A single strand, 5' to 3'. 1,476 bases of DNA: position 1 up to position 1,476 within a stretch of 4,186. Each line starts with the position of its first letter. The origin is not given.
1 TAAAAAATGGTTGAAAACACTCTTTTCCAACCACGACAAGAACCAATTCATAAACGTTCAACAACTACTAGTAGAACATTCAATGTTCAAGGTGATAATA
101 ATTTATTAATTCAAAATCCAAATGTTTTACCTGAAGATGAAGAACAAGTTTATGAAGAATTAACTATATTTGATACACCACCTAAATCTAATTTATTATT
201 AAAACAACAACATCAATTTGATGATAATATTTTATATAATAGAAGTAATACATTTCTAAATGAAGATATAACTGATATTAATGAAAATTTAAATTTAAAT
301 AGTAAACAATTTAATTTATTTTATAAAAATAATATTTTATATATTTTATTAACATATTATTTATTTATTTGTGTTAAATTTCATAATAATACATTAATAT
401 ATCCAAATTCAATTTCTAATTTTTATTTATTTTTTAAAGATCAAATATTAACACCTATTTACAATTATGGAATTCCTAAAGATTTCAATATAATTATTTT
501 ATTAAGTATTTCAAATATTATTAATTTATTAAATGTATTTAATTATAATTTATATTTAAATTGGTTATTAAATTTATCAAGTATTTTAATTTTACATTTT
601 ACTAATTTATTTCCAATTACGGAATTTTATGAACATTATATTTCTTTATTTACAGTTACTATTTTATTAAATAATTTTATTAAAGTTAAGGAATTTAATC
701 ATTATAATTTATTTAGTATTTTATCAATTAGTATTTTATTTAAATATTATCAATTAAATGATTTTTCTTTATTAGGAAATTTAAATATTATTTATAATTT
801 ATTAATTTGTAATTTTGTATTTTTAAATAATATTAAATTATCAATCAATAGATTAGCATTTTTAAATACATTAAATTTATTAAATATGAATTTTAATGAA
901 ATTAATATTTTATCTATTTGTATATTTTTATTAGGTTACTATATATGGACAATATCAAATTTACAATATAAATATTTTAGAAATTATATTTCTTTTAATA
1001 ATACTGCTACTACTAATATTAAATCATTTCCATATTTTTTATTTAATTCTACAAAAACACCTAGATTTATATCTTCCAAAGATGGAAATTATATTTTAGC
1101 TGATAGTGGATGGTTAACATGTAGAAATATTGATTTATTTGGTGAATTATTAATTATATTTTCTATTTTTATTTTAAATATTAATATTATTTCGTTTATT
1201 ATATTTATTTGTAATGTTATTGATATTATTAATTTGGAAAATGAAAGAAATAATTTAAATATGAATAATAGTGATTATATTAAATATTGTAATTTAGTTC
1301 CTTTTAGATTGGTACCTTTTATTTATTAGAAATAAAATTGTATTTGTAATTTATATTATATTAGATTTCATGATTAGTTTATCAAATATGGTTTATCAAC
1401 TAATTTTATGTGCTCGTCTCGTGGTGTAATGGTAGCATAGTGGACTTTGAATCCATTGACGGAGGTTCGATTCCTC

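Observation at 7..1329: Sterol-reductase-family paralog with a degenerate catalytic signature, a possible pseudo-enzyme or repurposed membrane protein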

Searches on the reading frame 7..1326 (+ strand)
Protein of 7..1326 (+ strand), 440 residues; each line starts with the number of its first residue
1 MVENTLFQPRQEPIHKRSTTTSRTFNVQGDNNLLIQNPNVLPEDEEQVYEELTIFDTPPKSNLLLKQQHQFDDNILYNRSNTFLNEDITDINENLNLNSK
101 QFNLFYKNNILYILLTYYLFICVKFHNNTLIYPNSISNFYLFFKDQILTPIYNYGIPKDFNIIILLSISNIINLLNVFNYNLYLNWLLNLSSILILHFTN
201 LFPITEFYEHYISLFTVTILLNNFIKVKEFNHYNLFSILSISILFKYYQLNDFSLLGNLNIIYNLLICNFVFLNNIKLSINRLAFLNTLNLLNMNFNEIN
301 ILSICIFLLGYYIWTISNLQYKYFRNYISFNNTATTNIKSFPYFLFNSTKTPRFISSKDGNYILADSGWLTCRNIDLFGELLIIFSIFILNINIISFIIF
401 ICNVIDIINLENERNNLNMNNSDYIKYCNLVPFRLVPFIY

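Call 3: search_protein_families(library=pfam, proteins=[window:7-1326:+], max_evalue=10)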
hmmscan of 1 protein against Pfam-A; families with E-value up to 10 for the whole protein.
window:7-1326:+ (440 aa): 0 families

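Call 4: search_solved_structures(query=window:7-1326:+, max_evalue=10, show_alignments=3)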
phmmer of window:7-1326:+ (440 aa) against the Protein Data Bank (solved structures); distinct sequences matched with E-value up to 10: 1.
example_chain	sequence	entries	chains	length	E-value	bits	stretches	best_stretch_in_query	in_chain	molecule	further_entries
4quv_A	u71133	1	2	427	1.6e-05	27.4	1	350-440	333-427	Delta(14)-sterol reductase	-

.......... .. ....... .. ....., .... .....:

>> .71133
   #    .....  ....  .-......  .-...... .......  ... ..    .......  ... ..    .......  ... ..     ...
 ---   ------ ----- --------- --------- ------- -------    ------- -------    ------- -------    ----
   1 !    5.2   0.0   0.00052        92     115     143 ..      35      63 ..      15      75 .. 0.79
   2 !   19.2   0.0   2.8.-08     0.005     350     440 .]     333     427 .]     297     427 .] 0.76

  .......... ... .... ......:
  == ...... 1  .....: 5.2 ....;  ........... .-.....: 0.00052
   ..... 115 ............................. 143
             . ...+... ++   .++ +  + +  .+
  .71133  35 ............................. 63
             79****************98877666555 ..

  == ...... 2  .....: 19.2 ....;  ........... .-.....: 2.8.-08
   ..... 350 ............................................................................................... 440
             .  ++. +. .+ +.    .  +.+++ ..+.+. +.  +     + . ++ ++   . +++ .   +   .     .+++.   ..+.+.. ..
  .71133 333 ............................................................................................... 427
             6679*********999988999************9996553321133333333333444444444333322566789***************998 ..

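Call 6: find_homologous_proteins(query=window:7-1326:+, max_evalue=0.001)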
Query window:7-1326:+ (440 aa): 1 proteins with E <= 0.001 among 8000 candidates.
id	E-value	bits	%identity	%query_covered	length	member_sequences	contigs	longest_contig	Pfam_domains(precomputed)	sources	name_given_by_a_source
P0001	1.2e-53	201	99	23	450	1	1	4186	PF00941.28,PF03450.23,PF01315.28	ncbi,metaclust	ncbi:predicted protein, partial [Naegleria gruberi]|metaclust:status=active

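Call 10: find_encoding_contigs(protein=window:7-1326:+, flank=10000)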
Protein window:7-1326:+ (440 aa): no gene with exactly this product is on record in the collection.

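Call 11: find_encoding_contigs(protein=P0001, flank=10000)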
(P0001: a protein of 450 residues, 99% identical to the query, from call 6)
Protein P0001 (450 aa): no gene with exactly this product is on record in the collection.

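Call 18: search_protein_representatives(protein=window:7-1326:+)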
Query: 440 residues. Proteins with E-value up to 0.001 (for the whole library): 8; up to 1e-10: 3; up to 1e-30: 2. The best 8 are listed.
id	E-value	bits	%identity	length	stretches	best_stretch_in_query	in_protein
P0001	3.7e-54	200.9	97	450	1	1-102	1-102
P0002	2.4e-53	198.2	45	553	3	301-440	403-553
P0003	2.2e-26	109.4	35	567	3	304-440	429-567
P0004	6.8e-06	41.9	26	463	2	301-440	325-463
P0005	8.2e-06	41.6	34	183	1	304-440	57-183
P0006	1.6e-04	37.4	27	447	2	302-439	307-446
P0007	3.1e-04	36.4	25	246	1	302-439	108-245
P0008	7.1e-04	35.2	21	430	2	304-439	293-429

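Call 20: list_cluster_members(proteins=[P0002, P0003, P0004, P0005, P0006, P0007, P0008])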
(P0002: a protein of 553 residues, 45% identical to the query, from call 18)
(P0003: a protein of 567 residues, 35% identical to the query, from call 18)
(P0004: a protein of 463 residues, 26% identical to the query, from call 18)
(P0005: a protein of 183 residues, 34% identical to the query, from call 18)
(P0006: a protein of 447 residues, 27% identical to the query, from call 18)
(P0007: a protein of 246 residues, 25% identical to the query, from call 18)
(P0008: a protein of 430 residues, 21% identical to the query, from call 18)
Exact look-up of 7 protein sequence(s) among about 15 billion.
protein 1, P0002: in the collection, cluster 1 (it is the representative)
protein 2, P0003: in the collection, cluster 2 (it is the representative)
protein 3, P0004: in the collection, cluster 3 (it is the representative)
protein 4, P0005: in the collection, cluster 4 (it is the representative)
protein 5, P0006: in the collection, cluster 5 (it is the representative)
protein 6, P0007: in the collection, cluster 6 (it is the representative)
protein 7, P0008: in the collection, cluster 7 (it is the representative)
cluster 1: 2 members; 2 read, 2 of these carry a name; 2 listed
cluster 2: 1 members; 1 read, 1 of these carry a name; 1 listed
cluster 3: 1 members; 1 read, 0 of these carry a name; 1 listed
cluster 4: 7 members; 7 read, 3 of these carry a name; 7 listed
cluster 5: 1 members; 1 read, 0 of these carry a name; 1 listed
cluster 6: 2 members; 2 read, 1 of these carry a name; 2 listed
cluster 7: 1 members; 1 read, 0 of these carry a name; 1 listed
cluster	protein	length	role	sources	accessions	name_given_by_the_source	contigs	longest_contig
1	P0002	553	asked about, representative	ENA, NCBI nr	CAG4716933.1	unnamed protein product [Naegleria fowleri]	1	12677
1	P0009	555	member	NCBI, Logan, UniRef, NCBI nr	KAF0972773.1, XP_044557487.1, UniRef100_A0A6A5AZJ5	hypothetical protein FDP41_009022 [Naegleria fowleri] | Uncharacterized protein n=1 Tax=Naegleria fowleri TaxID=5763 RepID=A0A6A5AZJ5_NAEFO | uncharacterized protein FDP41_009022 [Naegleria fowleri]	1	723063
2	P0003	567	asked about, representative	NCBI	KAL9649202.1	hypothetical protein ABK040_004223 [Willaertia magna]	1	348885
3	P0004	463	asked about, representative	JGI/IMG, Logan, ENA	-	-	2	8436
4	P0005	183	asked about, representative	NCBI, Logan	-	-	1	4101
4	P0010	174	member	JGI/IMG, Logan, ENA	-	delta14-sterol reductase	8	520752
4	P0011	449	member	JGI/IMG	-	hypothetical protein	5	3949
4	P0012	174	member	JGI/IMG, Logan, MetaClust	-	\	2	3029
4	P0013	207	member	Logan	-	-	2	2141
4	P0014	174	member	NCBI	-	-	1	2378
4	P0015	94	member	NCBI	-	-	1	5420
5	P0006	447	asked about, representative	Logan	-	-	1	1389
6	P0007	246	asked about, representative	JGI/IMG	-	-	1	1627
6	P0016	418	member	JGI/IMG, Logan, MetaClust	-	\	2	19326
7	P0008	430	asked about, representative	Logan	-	-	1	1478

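Call 23: find_homologous_proteins(query=A1, max_evalue=1e-10)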
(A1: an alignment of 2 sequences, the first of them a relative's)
Query A1 (2 sequences) (567 aa, profile of the alignment): 2 proteins with E <= 1e-10 among 6100 candidates.
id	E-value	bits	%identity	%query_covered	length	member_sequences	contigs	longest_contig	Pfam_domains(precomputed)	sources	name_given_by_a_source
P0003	0.0e+0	1095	100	100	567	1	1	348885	PF01222.23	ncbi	ncbi:hypothetical protein ABK040_004223 [Willaertia magna]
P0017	4.6e-27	113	30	74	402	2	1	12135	PF01222.23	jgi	jgi:protein-S-isoprenylcysteine O-methyltransferase Ste14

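Call 25: find_encoding_contigs(protein=P0009, flank=10000, max_places=4)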
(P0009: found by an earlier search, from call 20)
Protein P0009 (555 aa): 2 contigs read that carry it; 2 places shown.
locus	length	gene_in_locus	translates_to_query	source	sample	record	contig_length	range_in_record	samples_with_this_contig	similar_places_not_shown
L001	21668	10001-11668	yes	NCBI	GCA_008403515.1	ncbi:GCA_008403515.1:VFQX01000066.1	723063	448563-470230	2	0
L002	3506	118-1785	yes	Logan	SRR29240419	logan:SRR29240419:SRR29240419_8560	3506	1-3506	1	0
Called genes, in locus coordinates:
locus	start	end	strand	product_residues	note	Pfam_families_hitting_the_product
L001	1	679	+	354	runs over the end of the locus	-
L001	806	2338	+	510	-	-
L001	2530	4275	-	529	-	-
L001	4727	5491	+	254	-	PF05773:RWD, PF16543:DFRP_C (weak)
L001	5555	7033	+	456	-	PF02771:Acyl-CoA_dh_N, PF02770:Acyl-CoA_dh_M, PF00441:Acyl-CoA_dh_1, PF08028:Acyl-CoA_dh_2, PF22924:ACOX_C_alpha1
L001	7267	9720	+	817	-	-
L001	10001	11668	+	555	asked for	PF01222:ERG4_ERG24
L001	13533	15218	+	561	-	PF08627:CRT-like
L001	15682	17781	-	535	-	PF02201:SWIB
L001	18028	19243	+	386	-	-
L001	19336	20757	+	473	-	PF03372:Exo_endo_phos, PF14529:Exo_endo_phos_2 (weak)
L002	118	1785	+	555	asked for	PF01222:ERG4_ERG24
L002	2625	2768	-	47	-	-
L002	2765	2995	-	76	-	-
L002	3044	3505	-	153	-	?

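Call 32: search_solved_structures(query=P0017, max_evalue=0.00001, show_alignments=2)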
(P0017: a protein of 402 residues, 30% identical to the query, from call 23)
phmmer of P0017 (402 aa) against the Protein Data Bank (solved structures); distinct sequences matched with E-value up to 0.00001: 2.
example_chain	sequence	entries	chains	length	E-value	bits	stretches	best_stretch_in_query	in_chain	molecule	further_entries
4quv_A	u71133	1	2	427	2e-107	362.9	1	4-402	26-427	Delta(14)-sterol reductase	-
9l5r_c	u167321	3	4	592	5.7e-63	216.5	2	54-352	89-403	Delta(14)-sterol reductase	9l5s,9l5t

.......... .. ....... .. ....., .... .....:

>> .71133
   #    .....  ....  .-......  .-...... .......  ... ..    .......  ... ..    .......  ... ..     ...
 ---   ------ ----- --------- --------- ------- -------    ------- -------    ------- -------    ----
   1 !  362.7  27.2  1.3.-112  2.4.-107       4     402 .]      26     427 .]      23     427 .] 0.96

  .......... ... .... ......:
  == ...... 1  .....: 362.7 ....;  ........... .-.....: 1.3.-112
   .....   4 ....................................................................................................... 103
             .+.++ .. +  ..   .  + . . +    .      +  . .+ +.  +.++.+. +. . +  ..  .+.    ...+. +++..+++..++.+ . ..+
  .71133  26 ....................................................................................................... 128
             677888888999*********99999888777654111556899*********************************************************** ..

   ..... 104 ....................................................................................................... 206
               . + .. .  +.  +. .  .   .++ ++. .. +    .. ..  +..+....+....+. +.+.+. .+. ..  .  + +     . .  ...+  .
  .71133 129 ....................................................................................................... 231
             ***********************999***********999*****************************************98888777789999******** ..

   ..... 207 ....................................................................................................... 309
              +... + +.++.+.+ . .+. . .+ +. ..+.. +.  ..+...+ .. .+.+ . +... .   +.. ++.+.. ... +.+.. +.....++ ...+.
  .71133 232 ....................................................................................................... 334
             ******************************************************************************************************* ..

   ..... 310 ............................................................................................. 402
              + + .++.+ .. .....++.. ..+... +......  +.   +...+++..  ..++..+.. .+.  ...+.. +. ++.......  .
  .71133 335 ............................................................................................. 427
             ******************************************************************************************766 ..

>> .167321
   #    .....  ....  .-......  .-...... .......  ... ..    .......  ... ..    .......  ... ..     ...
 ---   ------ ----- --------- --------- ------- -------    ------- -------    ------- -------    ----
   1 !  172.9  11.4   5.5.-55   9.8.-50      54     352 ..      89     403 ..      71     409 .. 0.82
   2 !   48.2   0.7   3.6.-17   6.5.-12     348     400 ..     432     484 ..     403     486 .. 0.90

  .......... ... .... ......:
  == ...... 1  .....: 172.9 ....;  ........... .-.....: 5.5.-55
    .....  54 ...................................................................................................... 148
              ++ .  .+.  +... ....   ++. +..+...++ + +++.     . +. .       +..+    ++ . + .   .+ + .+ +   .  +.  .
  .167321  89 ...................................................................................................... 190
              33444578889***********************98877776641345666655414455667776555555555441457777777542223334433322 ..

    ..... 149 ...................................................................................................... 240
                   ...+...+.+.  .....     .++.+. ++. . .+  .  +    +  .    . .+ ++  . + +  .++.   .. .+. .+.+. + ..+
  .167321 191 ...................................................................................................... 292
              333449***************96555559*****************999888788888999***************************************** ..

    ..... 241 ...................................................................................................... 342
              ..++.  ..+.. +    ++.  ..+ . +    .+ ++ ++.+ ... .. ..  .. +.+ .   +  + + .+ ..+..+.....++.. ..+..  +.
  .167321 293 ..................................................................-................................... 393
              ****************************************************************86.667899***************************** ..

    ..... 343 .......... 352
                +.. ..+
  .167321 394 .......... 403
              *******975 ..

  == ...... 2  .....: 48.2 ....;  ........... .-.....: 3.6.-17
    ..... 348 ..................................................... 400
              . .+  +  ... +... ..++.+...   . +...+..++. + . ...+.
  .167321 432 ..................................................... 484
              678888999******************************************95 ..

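Call 41: find_related_loci(query=A3, collection=metagenome_contigs, flank=3000)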
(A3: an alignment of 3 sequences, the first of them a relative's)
Query A3 (555 aa) in metagenome_contigs; peptide patterns used: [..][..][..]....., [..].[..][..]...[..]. (x = any residue, [..] = any of these).
237 stretches matched a pattern; 3 encode a relative of the query (tblastn E <= 1e-3); 3 distinct loci.
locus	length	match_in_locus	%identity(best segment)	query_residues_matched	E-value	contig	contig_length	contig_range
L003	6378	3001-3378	25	408-555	2e-8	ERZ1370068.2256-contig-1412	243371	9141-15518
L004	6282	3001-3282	25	456-555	2e-7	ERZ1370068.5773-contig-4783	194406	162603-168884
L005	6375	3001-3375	23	408-554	2e-7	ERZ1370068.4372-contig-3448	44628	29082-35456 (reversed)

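Call 46: find_encoding_contigs(protein=P0003, flank=6000, max_places=3)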
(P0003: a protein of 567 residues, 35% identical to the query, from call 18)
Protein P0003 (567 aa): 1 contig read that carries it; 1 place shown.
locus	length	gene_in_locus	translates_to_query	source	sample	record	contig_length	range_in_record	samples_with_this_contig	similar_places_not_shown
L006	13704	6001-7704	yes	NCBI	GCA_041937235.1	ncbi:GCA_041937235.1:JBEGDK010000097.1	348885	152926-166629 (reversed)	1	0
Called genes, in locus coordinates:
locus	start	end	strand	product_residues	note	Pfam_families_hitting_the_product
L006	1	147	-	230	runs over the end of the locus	-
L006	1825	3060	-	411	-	PF12937:F-box-like (weak)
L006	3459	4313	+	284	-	-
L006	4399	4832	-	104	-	PF00240:ubiquitin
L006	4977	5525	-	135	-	PF00254:FKBP_C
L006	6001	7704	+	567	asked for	PF01222:ERG4_ERG24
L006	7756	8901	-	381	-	-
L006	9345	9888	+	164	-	-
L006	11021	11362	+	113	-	-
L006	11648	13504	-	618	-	-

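Call 49: predict_structure(alignment_id=A2)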
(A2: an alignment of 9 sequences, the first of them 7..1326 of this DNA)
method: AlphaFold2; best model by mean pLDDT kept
length: 440 residues; sequences in the alignment: 9
mean_pLDDT: 64.6   pTM: 0.61
mean pLDDT of the five models: 64.6, 62.3, 61.4, 60.7, 59.7
residues with pLDDT >= 90: 17; 70-90: 212; 50-70: 92; < 50: 119
segments of 3 or more residues with pLDDT < 50: 1-98, 176-180, 226-232, 276-281
pLDDT, mean of each block of 10 residues (from residue 1): 34 30 29 33 36 36 40 38 32 40 62 78 81 90 91 85 74 52 70 80 79 77 51 59 75 72 76 55 58 62 88 85 71 54 62 72 77 86 85 76 82 80 81 68
secondary structure, 60 per line:
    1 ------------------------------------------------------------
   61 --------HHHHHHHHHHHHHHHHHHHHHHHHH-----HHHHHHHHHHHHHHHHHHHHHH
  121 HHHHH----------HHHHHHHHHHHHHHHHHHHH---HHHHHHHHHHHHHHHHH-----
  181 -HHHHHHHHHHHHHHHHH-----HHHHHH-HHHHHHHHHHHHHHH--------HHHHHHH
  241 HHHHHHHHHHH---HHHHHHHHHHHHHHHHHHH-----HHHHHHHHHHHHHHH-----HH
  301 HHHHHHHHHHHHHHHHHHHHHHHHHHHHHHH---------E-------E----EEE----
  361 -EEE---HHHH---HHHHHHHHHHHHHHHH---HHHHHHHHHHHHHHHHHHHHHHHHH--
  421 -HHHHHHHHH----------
elements in order: H69-93 H99-125 H136-155 H159-175 H182-198 H204-209 H211-225 H234-251 H255-273 H279-293 H299-331 E354-356 E362-364 H368-371 H375-390 H394-418 H422-430
